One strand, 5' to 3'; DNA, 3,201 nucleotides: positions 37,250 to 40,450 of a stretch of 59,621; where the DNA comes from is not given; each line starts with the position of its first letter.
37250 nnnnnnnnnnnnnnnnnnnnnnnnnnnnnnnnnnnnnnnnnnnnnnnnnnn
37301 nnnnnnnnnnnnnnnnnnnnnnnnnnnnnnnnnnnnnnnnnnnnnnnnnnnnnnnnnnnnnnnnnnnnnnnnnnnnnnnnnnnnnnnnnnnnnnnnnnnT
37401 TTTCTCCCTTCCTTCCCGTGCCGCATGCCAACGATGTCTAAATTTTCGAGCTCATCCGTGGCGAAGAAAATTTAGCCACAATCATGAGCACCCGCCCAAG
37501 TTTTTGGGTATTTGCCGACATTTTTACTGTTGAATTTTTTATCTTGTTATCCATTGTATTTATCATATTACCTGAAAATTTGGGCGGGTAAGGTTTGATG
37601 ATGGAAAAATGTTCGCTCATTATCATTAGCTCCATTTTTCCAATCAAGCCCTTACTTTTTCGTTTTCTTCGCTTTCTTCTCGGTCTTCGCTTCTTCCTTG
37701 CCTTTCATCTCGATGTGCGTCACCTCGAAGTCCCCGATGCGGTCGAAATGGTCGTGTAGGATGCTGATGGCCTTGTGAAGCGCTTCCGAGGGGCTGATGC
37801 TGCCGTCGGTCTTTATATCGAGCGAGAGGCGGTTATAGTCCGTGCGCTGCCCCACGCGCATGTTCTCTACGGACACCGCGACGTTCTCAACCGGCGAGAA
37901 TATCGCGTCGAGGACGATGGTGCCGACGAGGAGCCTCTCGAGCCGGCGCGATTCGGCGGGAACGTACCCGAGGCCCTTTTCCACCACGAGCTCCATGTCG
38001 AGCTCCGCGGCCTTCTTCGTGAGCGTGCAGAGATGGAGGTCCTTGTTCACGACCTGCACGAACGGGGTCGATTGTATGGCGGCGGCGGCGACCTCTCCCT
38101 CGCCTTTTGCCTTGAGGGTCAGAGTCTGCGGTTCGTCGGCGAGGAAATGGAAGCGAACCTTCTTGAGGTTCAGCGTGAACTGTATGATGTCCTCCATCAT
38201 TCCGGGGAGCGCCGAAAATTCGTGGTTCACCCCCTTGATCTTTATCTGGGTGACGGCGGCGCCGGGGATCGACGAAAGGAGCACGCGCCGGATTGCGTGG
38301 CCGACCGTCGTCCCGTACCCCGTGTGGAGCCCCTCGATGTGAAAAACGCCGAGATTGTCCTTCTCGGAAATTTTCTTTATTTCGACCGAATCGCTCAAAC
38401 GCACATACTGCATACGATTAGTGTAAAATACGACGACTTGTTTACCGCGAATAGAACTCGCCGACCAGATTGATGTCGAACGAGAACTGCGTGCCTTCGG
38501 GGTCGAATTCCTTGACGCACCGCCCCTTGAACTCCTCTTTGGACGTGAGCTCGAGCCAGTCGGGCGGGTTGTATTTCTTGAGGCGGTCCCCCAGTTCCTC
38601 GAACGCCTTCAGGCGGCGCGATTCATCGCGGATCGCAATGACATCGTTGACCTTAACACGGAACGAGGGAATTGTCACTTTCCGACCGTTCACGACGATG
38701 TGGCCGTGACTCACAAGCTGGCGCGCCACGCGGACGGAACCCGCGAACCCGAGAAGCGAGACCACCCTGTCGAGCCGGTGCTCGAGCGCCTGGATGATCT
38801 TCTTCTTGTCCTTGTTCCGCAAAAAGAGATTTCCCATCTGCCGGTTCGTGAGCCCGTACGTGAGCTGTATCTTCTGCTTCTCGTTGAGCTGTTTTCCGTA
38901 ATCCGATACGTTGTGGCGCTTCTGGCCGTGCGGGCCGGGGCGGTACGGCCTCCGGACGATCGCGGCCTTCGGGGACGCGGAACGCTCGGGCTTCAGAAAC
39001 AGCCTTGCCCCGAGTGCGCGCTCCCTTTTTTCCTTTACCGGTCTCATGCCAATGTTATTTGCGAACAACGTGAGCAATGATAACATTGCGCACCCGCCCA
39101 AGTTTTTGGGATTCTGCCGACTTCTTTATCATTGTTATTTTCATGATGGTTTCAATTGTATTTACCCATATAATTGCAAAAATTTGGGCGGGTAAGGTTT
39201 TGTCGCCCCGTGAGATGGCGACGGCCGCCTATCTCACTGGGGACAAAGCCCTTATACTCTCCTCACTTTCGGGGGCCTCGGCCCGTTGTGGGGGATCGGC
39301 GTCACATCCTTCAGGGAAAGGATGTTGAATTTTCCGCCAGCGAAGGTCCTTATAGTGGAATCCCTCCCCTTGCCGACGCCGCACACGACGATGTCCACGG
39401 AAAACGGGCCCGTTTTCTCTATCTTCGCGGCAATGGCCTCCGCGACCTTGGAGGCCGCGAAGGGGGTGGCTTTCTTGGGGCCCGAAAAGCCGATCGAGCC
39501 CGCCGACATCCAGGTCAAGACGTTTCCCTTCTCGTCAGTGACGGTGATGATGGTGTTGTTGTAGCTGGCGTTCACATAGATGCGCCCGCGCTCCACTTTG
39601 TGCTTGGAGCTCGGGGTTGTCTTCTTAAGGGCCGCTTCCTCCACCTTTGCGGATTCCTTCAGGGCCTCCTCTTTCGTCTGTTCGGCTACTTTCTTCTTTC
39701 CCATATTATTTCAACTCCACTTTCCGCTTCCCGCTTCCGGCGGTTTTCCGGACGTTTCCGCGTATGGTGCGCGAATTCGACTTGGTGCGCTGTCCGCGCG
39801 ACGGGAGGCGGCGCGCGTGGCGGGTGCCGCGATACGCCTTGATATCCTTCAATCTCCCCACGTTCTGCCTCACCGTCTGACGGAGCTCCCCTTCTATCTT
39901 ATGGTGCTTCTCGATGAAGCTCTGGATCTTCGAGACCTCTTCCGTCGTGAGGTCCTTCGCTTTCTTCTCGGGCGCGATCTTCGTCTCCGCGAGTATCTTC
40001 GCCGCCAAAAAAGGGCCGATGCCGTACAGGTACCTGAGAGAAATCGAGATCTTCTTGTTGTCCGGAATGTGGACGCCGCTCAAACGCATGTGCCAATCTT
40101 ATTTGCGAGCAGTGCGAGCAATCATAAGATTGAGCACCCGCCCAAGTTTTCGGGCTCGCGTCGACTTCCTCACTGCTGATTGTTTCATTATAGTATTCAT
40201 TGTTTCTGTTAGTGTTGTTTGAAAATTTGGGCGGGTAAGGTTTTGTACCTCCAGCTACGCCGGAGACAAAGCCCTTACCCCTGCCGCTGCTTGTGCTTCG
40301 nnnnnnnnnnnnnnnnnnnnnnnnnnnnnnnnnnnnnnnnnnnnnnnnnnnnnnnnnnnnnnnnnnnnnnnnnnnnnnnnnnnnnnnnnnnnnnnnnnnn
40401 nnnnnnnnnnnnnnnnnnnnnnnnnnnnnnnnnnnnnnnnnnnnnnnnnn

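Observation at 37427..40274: Repeated three-helix intercistronic element (E1) splits the rpmJ-rpsM-rpsK-rpsD-rpoA-rplQ operon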

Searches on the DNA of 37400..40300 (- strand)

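Call 38: search_rna_families(source=window, start=37400, end=40300, threshold=evalue, max_evalue=10)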
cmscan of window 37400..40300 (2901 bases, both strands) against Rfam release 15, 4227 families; matches with E-value up to 10: 11.
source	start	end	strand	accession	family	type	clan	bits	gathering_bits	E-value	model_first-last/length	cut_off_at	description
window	39194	39252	-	RF03600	MIR3627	Gene; miRNA;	-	21.8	64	0.16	1-89/89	no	MIR3627 microRNA precursor family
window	39193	39275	-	RF03545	Flavi_ISFV_CRE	Cis-reg;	-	20.8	41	4.2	1-89/89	no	Insect-specific Flavivirus 3' UTR cis-acting replication element (CRE)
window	39187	39262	+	RF03774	mir-2110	Gene; miRNA;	-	18.9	90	5.3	1-75/75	no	mir-2110 microRNA precursor family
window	37921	37975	+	RF02163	sR-tMet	Gene; snRNA; snoRNA; CD-box;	-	18.7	50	6.3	1-72/72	no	Small nucleolar RNA sR-tMet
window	37426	37463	+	RF01165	sn2317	Gene; snRNA; snoRNA; CD-box;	-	18.6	50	5.4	1-70/70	no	Small nucleolar RNA sn2317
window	39846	39902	-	RF01360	CRISPR-DR47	Gene; CRISPR;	-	17.3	39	9.1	1-37/37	no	CRISPR RNA direct repeat element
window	39527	39612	-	RF02211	ZFAT-AS1_1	Gene; lncRNA;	-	16.5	80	3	1-79/79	no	ZFAT antisense RNA 1 conserved region 1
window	37578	37675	+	RF00766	mir-335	Gene; miRNA;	-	16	64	7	1-92/92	no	mir-335 microRNA precursor family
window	37759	37799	+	RF01138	sR23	Gene; snRNA; snoRNA; CD-box;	-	15.1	45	1.3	1-54/54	no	Small nucleolar RNA sR23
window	40247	40278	-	RF02175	SMAD5-AS1_3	Gene; lncRNA;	-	14.4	60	4.8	94-125/125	no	SMAD5 antisense RNA 1 conserved region 3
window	39168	39288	+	RF00457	IRES_mnt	Cis-reg; IRES;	-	12.3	100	5.5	1-203/203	no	Mnt IRES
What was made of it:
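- On Any Rfam RNA family: With E up to 10 over 37400-40300 there were only chance-level hits (call 38).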

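Call 77: search_dna_similar(query=window:40087-40277:-, collection=phages, mode=distant, max_evalue=0.001)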
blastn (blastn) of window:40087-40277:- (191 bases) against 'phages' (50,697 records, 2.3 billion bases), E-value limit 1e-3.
No match.
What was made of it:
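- Tried and rejected: No match (call 77).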

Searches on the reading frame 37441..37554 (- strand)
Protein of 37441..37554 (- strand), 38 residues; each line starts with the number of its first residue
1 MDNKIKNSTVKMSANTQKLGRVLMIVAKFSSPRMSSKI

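Call 50: search_protein_families(library=pfam, proteins=[window:37441-37554:-], max_evalue=1)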
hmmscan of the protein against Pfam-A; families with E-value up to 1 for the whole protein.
seq(38 aa): 0 families
